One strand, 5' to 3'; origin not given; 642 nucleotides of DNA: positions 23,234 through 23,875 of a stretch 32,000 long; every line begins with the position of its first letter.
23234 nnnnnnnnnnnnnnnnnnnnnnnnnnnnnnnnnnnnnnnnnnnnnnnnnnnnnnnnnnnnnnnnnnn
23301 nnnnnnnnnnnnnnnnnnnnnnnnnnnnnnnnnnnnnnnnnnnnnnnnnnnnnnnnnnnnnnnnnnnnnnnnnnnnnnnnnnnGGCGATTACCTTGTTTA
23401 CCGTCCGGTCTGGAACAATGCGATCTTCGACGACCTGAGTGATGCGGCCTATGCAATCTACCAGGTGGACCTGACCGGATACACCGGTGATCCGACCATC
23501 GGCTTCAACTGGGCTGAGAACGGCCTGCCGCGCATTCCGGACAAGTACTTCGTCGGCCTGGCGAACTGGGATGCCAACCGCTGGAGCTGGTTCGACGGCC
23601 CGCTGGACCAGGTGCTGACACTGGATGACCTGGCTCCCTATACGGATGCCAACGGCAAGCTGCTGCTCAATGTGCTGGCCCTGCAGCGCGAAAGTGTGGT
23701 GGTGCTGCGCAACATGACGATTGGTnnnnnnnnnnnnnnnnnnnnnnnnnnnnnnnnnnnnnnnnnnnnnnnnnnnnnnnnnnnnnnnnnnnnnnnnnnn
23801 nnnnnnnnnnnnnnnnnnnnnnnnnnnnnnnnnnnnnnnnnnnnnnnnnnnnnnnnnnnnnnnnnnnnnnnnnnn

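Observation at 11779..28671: Six-member lipoprotein family sharing an unassigned ~110-aa N-terminal module fused to interchangeable effector domains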

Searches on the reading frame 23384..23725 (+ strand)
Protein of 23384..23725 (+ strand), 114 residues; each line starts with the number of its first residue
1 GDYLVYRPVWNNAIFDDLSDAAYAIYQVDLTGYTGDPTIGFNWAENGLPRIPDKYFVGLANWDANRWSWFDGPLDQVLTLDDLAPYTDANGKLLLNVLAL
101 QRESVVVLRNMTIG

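Call 16: search_solved_structures(query=A1, max_evalue=10, show_alignments=2)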
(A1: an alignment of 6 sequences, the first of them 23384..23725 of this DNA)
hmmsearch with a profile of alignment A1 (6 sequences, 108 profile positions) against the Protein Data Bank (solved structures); distinct sequences matched with E-value up to 10: 7.
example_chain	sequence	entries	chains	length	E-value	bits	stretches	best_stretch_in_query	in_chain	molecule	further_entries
1r75_A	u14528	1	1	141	0.11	15.8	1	42-83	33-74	hypothetical protein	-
5y6p_ly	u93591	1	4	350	0.22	14.8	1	12-82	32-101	LR_gamma8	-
4kee_A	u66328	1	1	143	0.32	14.3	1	14-51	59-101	Cofilin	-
5vf3_Z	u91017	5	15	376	0.43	13.9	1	13-50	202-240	Highly immunogenic outer capsid protein | Hoc, highly immunogenic outer capsid protein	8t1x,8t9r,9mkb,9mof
1cfy_A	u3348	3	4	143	0.47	13.7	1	14-51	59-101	COFILIN | YEAST COFILIN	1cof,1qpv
4ked_A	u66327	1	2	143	0.47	13.7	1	14-51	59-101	Cofilin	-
4kef_A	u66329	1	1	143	0.66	13.3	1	14-51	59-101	Cofilin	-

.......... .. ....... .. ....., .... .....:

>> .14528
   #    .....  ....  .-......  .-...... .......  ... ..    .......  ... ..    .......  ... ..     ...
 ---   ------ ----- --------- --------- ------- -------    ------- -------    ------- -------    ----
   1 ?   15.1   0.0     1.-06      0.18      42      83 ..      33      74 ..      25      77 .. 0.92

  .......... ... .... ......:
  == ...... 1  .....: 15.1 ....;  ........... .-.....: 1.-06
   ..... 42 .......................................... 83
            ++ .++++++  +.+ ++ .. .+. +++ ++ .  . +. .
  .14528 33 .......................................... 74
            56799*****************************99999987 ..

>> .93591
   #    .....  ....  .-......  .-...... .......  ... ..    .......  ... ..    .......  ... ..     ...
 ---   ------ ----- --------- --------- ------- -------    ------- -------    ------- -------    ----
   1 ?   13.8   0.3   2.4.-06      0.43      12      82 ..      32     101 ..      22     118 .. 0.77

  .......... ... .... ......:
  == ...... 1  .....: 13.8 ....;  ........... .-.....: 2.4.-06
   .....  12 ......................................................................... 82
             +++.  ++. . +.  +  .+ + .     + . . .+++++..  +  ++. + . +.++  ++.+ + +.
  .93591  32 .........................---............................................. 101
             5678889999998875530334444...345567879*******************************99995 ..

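Call 17: find_homologous_proteins(query=A1, max_evalue=0.001)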
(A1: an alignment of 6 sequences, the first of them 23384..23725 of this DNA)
Query A1 (6 sequences) (114 aa, profile of the alignment): 1 proteins with E <= 0.001 among 646 candidates.
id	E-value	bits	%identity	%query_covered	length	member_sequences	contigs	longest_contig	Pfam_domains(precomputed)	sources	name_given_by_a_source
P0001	3.9e-4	38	26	39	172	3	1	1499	-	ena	-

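Call 25: search_protein_representatives(alignment_id=A1)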
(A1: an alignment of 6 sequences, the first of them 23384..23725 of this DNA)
Query: 6 sequences, 108 profile positions. Proteins with E-value up to 0.001 (for the whole library): 1028; up to 1e-10: 491; up to 1e-30: 2. The best 150 are listed.
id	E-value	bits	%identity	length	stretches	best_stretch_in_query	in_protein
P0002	1.9e-36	140.5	-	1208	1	1-108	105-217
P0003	5.6e-31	122.9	-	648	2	1-108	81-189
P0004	3.5e-28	113.9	-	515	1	2-107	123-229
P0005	1.1e-25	105.9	-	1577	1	3-107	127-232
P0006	2.2e-25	104.9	-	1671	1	3-108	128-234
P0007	2.6e-25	104.7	-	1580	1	8-108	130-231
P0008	4.4e-24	100.7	-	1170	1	2-108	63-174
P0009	1.1e-23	99.5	-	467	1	3-108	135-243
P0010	1.7e-23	98.9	-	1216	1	1-108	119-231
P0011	1.8e-23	98.8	-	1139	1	3-108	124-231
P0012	1.2e-22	96.2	-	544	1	2-107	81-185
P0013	1.6e-22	95.7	-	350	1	2-107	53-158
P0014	7.2e-22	93.6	-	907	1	2-108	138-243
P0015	1.6e-21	92.5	-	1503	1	3-108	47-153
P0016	1.8e-21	92.3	-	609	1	2-108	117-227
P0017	2.4e-21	92.0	-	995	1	2-108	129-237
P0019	5.3e-21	90.8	-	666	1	3-108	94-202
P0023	7.2e-20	87.2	-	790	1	3-108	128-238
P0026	1.3e-19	86.3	-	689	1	5-108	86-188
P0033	7.9e-19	83.8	-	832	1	3-108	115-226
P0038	1.2e-18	83.3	-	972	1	1-106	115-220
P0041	4.5e-18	81.4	-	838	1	3-107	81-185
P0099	7.4e-16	74.3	-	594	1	5-108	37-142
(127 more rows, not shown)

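Call 35: search_protein_families(library=pfam, proteins=[P0005, P0006, P0014, P0017, P0019, P0023, P0026, P0033, P0038, P0041], max_evalue=0.00001)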
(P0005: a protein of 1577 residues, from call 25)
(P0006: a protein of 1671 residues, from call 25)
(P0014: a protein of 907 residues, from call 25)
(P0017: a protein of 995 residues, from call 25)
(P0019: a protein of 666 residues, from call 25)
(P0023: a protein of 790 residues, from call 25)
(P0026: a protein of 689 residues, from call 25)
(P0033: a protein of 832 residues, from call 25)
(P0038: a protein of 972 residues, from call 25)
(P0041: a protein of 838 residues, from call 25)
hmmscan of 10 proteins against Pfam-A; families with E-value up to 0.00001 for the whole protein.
P0005 (1577 aa): 5 families
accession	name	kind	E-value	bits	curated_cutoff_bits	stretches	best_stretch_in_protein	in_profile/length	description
PF13360.13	PQQ_2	-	8.3e-20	71.9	27.6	2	1000-1098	6-101/233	Outer membrane protein assembly factor BamB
PF00801.26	PKD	-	3.4e-18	65.8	23.5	1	607-668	14-75/80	PKD domain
PF18911.6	PKD_4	-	5.8e-14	52.3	27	0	608-666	18-76/85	PKD domain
PF00112.29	Peptidase_C1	-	7.8e-10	39.6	20.7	1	262-474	2-203/220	Papain family cysteine protease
PF13570.13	Beta-prop_ACSF4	-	3e-09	37.2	133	0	1001-1096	33-129/329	Beta-alanine-activating enzyme, beta-propeller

P0006 (1671 aa): 6 families
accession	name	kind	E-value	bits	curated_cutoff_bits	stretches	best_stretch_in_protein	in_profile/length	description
PF00801.26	PKD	-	5.6e-31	106.8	23.5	2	1149-1216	4-73/80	PKD domain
PF18911.6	PKD_4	-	5.4e-28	97.3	27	3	596-669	4-77/85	PKD domain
PF13360.13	PQQ_2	-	7.6e-20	72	27.6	2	957-1139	41-228/233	Outer membrane protein assembly factor BamB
PF00112.29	Peptidase_C1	-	7.6e-12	46.2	20.7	1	336-476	65-203/220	Papain family cysteine protease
PF01011.28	PQQ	-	9.5e-08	31.6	26.7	0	1028-1075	51-98/595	Glucose/ethanol/alcohol dehydrogenase, beta-propeller domain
PF13570.13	Beta-prop_ACSF4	-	1.3e-07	31.7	133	0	997-1132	110-240/329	Beta-alanine-activating enzyme, beta-propeller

P0014 (907 aa): 2 families
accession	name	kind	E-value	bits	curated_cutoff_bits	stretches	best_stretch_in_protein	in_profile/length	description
PF00112.29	Peptidase_C1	-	1.6e-10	41.8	20.7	1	273-485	1-205/220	Papain family cysteine protease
PF18911.6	PKD_4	-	3.7e-07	30.5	27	0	696-782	2-85/85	PKD domain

P0017 (995 aa): 3 families
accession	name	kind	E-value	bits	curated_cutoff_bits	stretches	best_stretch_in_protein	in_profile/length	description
PF13360.13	PQQ_2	-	1.1e-19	71.5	27.6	2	689-794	16-124/233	Outer membrane protein assembly factor BamB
PF13570.13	Beta-prop_ACSF4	-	2.8e-17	63.5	133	1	687-914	40-258/329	Beta-alanine-activating enzyme, beta-propeller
PF00112.29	Peptidase_C1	-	5.1e-13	50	20.7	1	355-481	78-203/220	Papain family cysteine protease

P0019 (666 aa): 1 family
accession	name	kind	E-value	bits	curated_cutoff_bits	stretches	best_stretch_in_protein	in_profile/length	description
PF18911.6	PKD_4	-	6.1e-07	29.8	27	1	210-293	3-81/85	PKD domain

P0023 (790 aa): 2 families
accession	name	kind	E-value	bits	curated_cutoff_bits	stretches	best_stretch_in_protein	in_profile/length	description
PF00112.29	Peptidase_C1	-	2.5e-08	34.7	20.7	1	339-480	65-205/220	Papain family cysteine protease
PF18911.6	PKD_4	-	3.1e-06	27.6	27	1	599-673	2-76/85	PKD domain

P0026 (689 aa): 1 family
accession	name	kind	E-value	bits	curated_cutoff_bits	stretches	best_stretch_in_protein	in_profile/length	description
PF18911.6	PKD_4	-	6.1e-07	29.8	27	1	190-274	2-80/85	PKD domain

P0033 (832 aa): 1 family
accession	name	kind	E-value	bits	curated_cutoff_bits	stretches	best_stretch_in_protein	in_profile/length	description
PF00112.29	Peptidase_C1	-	7e-10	39.8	20.7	1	327-462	67-203/220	Papain family cysteine protease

P0038 (972 aa): 3 families
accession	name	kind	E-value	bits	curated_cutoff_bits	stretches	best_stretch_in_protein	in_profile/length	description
PF18911.6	PKD_4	-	4.6e-40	136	27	3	414-503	1-78/85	PKD domain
PF00801.26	PKD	-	8.2e-29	99.9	23.5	3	434-504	17-77/80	PKD domain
PF22352.2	K319L-like_PKD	-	1.3e-21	76.8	27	1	434-507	14-83/84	K319L-like, PKD domain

P0041 (838 aa): 4 families
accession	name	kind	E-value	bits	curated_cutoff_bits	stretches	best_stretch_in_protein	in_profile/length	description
PF18911.6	PKD_4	-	4.4e-37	126.4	27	3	189-283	2-85/85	PKD domain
PF00801.26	PKD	-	2.5e-27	95.1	23.5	3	204-278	13-76/80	PKD domain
PF22352.2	K319L-like_PKD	-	6.4e-24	84.2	27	2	207-283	13-84/84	K319L-like, PKD domain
PF07495.19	Y_Y_Y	-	8e-09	35.7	26.6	0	254-283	33-64/65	Y_Y_Y domain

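Call 36: list_cluster_members(proteins=[P0005, P0006, P0014, P0017, P0019, P0023, P0026, P0033, P0038, P0041])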
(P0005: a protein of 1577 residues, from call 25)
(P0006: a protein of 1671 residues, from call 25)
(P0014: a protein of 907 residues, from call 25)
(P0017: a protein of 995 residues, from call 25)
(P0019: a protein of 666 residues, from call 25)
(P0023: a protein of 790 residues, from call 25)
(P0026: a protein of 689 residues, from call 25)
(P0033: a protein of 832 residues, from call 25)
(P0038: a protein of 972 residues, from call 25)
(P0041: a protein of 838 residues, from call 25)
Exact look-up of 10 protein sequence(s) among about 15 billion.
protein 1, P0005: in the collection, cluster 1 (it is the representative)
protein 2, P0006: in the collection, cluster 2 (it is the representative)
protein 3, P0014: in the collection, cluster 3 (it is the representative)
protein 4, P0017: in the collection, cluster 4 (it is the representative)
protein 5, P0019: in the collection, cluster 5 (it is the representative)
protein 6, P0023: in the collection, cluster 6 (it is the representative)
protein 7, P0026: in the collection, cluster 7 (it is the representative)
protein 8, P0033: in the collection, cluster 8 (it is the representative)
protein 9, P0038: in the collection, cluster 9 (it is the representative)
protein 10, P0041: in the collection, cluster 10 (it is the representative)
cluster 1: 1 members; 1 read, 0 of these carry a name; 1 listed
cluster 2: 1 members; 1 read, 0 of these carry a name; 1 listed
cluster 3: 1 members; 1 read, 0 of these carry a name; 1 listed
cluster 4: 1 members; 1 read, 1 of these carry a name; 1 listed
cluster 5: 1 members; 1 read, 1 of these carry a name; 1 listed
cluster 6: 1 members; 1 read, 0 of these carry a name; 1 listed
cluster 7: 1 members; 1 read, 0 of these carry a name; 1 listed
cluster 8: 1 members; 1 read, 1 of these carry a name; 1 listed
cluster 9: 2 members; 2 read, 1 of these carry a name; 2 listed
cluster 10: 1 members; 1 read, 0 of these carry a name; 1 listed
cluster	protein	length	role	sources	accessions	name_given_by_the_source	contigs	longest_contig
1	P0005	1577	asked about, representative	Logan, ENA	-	-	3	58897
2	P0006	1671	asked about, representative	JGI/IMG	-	-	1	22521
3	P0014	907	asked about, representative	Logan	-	-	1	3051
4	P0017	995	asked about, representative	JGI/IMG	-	outer membrane protein assembly factor BamB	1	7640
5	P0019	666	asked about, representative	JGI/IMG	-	hypothetical protein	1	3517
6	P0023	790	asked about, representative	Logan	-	-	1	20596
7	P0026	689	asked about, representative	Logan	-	-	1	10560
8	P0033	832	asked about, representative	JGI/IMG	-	thiol-disulfide isomerase/thioredoxin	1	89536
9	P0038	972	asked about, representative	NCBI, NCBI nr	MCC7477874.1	PKD domain-containing protein [bacterium]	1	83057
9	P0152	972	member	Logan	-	-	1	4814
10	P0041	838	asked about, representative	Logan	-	-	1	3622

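Call 43: find_encoding_contigs(protein=P0038, flank=10000, max_places=2)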
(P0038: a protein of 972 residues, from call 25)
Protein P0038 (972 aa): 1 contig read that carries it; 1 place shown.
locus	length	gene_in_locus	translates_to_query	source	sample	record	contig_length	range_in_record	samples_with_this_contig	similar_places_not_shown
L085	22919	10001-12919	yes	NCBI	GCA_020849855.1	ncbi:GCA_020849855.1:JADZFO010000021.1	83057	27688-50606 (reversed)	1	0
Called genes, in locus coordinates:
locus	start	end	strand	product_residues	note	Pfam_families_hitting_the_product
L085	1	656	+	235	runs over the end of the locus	-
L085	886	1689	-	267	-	PF00578:AhpC-TSA, PF08534:Redoxin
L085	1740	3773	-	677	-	PF02705:K_trans (weak), PF13520:AA_permease_2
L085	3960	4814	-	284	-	-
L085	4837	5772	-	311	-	-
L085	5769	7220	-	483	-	PF01523:PmbA_TldD_1st, PF19290:PmbA_TldD_2nd (weak), PF19289:PmbA_TldD_3rd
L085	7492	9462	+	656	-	-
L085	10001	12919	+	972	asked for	PF00801:PKD (weak), PF18911:PKD_4, PF00801:PKD, PF18911:PKD_4, PF22352:K319L-like_PKD (weak), PF00801:PKD (weak), PF18911:PKD_4, PF22352:K319L-like_PKD (weak)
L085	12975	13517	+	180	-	-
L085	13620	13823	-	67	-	-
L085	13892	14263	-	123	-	-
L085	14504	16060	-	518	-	PF01336:tRNA_anti-codon (weak), PF00152:tRNA-synt_2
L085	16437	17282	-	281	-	-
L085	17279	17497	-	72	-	-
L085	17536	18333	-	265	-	-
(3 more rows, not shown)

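Call 48: find_encoding_contigs(protein=P0033, flank=10000, max_places=1)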
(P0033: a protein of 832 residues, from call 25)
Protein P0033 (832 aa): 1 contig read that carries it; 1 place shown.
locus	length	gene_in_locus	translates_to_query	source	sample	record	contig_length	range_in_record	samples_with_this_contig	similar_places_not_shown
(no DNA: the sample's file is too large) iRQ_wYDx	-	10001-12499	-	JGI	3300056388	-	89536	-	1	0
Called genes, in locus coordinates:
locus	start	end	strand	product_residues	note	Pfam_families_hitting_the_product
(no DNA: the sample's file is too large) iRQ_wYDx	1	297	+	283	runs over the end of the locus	PF01370:Epimerase, PF04321:RmlD_sub_bind, PF01073:3Beta_HSD, PF02719:Polysacc_synt_2, PF16363:GDP_Man_Dehyd, PF07993:NAD_binding_4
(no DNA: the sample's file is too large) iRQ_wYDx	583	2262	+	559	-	PF13091:PLDc_2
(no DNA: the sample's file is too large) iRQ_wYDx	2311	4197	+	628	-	PF17210:SdrD_B (faint), PF09430:EMC7_beta-sandw (faint), PF13620:CarboxypepD_reg, PF17802:SpaA (faint), PF22904:NOMO1-like_2nd (faint), PF13620:CarboxypepD_reg, PF13715:CarbopepD_reg_2, PF14686:fn3_3 (weak)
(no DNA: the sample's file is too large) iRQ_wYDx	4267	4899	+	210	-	PF00857:Isochorismatase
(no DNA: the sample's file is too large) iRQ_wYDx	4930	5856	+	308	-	PF01479:S4, PF00849:PseudoU_synth_2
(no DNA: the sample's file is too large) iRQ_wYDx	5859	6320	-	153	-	-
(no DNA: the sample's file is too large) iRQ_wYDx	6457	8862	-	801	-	PF04151:PPC (faint)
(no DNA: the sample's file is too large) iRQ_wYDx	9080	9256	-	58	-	-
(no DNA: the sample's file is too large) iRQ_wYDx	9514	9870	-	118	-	PF01022:HTH_5 (weak), PF12840:HTH_20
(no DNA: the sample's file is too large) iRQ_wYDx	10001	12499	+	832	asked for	PF00112:Peptidase_C1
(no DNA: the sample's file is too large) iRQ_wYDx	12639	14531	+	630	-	PF00890:FAD_binding_2, PF02910:Succ_DH_flav_C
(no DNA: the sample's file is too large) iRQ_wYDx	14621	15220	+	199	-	PF01797:Y1_Tnp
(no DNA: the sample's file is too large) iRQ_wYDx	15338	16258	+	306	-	-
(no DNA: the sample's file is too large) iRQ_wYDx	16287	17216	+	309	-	-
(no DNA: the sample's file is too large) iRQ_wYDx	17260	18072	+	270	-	PF13085:Fer2_3, PF12838:Fer4_7 (faint), PF13183:Fer4_8 (weak), PF13534:Fer4_17 (weak)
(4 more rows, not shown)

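Call 49: find_encoding_contigs(protein=P0005, flank=10000, max_places=1)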
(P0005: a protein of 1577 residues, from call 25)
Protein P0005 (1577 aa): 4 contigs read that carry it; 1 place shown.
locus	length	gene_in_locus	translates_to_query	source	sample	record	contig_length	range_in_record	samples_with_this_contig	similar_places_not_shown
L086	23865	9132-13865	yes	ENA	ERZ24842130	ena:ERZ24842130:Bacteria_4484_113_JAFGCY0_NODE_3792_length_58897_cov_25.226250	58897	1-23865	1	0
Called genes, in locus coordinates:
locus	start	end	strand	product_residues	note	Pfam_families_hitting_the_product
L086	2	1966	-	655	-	?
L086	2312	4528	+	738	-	PF28527:DUF8425, PF20720:nSTAND3 (weak), PF07728:AAA_5, PF28529:McrB_lid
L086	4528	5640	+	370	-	PF10117:McrBC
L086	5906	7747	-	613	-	PF02810:SEC-C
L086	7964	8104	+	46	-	PF00872:Transposase_mut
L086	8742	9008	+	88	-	-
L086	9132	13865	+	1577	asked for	PF00112:Peptidase_C1, PF18911:PKD_4 (faint), PF00801:PKD (weak), PF13360:PQQ_2 (weak), PF13570:Beta-prop_ACSF4 (faint), PF13360:PQQ_2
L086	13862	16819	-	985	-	PF13570:Beta-prop_ACSF4, PF25292:Beta-prop_CGLA (faint), PF13360:PQQ_2 (weak), PF13570:Beta-prop_ACSF4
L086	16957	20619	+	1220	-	PF00112:Peptidase_C1, PF03051:Peptidase_C1_2 (faint), PF22352:K319L-like_PKD (faint), PF00801:PKD, PF18911:PKD_4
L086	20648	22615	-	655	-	-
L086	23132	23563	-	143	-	PF00665:rve, PF13683:rve_3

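Call 50: find_encoding_contigs(protein=P0023, flank=10000, max_places=1)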
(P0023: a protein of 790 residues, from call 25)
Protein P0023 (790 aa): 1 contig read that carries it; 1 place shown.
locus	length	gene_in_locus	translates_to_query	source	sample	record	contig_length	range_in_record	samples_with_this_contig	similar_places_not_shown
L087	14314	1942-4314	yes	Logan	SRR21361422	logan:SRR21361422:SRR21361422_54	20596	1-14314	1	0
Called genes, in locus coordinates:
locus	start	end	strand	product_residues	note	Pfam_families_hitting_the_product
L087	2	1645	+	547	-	?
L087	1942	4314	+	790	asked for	PF00112:Peptidase_C1, PF18911:PKD_4 (weak)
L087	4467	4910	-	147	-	PF13380:CoA_binding_2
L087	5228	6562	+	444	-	PF13414:TPR_11 (faint), PF13431:TPR_17 (faint)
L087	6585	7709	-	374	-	PF00437:T2SSE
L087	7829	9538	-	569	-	-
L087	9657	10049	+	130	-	PF01242:PTPS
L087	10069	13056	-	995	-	PF04151:PPC, PF00801:PKD, PF18911:PKD_4, PF03415:Peptidase_C11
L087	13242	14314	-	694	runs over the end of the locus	PF03415:Peptidase_C11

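Call 79: find_encoding_contigs(protein=P0099, flank=10000, max_places=2)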
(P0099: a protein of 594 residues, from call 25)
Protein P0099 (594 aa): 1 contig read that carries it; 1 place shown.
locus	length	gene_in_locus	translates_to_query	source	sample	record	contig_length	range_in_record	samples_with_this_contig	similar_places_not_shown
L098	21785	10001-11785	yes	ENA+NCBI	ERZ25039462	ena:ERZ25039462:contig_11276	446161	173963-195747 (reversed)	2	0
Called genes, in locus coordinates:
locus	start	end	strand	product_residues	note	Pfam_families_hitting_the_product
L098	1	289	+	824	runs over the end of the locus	PF06165:GH94_b-supersand, PF17167:Glyco_hydro_94, PF03633:Glyco_hydro_65C (faint)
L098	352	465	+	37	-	-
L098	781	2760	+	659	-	PF02129:Peptidase_S15, PF08530:PepX_C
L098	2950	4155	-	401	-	-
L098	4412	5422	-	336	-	PF00082:Peptidase_S8 (weak)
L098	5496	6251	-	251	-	-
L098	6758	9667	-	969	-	PF13360:PQQ_2 (weak), PF25292:Beta-prop_CGLA (faint), PF13570:Beta-prop_ACSF4, PF08450:SGL (faint), PF13360:PQQ_2, PF20067:SSL_N (faint), PF13570:Beta-prop_ACSF4, PF13360:PQQ_2 (weak)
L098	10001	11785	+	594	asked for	PF13360:PQQ_2 (faint), PF18911:PKD_4 (weak)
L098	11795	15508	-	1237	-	PF00112:Peptidase_C1, PF00801:PKD (weak), PF22352:K319L-like_PKD (faint), PF00801:PKD (weak), PF18911:PKD_4, PF00801:PKD, PF18911:PKD_4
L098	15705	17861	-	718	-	PF00801:PKD (weak), PF18911:PKD_4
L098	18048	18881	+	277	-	PF16177:ACAS_N (faint), PF00501:AMP-binding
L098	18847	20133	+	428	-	PF00501:AMP-binding, PF13193:AMP-binding_C (weak)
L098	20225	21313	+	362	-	PF00903:Glyoxalase (weak), PF13669:Glyoxalase_4 (weak), PF14696:Glyoxalase_5 (weak), PF00903:Glyoxalase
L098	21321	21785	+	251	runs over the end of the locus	PF01557:FAA_hydrolase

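Call 80: find_encoding_contigs(protein=P0012, flank=10000, max_places=2)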
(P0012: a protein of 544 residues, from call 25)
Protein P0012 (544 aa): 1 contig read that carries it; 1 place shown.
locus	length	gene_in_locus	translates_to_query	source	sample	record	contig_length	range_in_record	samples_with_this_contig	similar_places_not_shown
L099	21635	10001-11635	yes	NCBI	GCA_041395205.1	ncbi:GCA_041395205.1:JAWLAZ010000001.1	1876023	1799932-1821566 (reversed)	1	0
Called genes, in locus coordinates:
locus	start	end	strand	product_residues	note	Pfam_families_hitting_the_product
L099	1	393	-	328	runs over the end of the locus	PF08240:ADH_N, PF00107:ADH_zinc_N, PF13602:ADH_zinc_N_2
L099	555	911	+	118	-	-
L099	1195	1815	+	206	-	PF00188:CAP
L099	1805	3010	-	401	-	PF00072:Response_reg, PF07228:SpoIIE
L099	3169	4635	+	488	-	-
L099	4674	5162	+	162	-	PF04134:DCC1-like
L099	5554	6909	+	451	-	PF03264:Cytochrom_NNT, PF14522:Cytochrome_C7 (faint), PF22113:Mtrc-MtrF_II-IV_dom (faint), PF02085:Cytochrom_CIII (faint), PF14537:Cytochrom_c3_2 (faint)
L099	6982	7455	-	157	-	PF02082:Rrf2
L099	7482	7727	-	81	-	-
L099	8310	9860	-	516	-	PF01842:ACT (faint), PF00390:malic, PF03949:Malic_M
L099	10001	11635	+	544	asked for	PF07494:Reg_prop (faint), PF13360:PQQ_2 (weak), PF13570:Beta-prop_ACSF4, PF25292:Beta-prop_CGLA (weak), PF13570:Beta-prop_ACSF4, PF13360:PQQ_2, PF13570:Beta-prop_ACSF4, PF13360:PQQ_2, +1 more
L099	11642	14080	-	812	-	PF01935:DUF87 (weak)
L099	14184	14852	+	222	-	PF02517:Rce1-like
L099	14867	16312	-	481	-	PF00875:DNA_photolyase, PF03441:FAD_binding_7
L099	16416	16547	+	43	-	-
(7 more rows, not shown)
